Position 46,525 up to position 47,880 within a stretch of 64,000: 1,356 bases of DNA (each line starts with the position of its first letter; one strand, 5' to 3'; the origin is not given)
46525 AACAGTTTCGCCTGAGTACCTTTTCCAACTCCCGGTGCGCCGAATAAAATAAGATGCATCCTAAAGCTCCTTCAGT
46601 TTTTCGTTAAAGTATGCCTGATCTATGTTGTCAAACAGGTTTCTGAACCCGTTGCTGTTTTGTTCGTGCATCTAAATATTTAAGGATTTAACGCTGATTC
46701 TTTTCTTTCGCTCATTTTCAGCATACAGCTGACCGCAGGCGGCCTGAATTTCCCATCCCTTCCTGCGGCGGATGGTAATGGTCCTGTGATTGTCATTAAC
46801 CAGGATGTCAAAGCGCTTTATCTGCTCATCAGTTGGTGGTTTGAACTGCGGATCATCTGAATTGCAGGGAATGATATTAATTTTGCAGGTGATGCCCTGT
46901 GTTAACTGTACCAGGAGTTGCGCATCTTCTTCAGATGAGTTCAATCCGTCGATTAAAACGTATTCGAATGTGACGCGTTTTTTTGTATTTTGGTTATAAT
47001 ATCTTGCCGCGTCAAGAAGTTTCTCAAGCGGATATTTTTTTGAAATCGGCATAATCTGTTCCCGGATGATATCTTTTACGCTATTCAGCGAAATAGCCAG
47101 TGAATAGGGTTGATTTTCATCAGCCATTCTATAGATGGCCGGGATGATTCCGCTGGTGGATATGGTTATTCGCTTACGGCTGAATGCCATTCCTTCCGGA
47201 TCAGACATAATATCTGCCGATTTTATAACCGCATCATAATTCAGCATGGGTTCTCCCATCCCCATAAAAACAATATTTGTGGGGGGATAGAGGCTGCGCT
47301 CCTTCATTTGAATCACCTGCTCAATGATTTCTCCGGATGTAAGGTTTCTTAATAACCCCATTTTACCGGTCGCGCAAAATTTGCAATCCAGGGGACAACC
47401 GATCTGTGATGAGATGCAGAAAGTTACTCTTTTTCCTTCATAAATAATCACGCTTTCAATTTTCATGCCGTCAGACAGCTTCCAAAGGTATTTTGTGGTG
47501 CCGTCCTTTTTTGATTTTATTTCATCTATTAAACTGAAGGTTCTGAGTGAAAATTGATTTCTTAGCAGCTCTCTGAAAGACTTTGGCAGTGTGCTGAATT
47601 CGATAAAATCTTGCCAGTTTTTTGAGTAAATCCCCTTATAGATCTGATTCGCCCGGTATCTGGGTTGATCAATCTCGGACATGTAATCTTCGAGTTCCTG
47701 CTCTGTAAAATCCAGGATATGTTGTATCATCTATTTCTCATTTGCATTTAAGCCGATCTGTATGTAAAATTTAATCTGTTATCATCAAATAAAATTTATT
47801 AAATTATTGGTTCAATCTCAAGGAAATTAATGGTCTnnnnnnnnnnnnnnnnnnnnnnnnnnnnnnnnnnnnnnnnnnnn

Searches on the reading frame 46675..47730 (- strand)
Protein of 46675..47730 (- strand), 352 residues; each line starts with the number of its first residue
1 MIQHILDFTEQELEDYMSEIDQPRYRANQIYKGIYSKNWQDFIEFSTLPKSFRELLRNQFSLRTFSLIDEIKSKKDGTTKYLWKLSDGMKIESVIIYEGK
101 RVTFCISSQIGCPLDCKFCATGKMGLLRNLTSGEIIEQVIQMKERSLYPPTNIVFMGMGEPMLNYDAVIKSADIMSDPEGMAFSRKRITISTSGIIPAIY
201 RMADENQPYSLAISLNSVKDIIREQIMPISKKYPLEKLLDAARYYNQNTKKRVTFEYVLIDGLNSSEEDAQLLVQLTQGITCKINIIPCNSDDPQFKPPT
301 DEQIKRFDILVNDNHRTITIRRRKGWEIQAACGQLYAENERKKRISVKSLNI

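Call 73: search_protein_families(library=pfam, proteins=[window:46675-47730:-], max_evalue=0.00001)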
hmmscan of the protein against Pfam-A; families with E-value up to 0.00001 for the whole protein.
window:46675-47730:- (352 aa): 2 families
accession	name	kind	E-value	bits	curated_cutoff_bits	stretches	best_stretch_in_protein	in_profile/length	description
PF04055.27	Radical_SAM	-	1.7e-18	67.8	29.5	1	107-269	2-161/166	Radical SAM superfamily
PF21016.3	RlmN_N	-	1.8e-10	40.9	24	1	5-60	3-58/60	Ribosomal RNA large subunit methyltransferase N-terminal domain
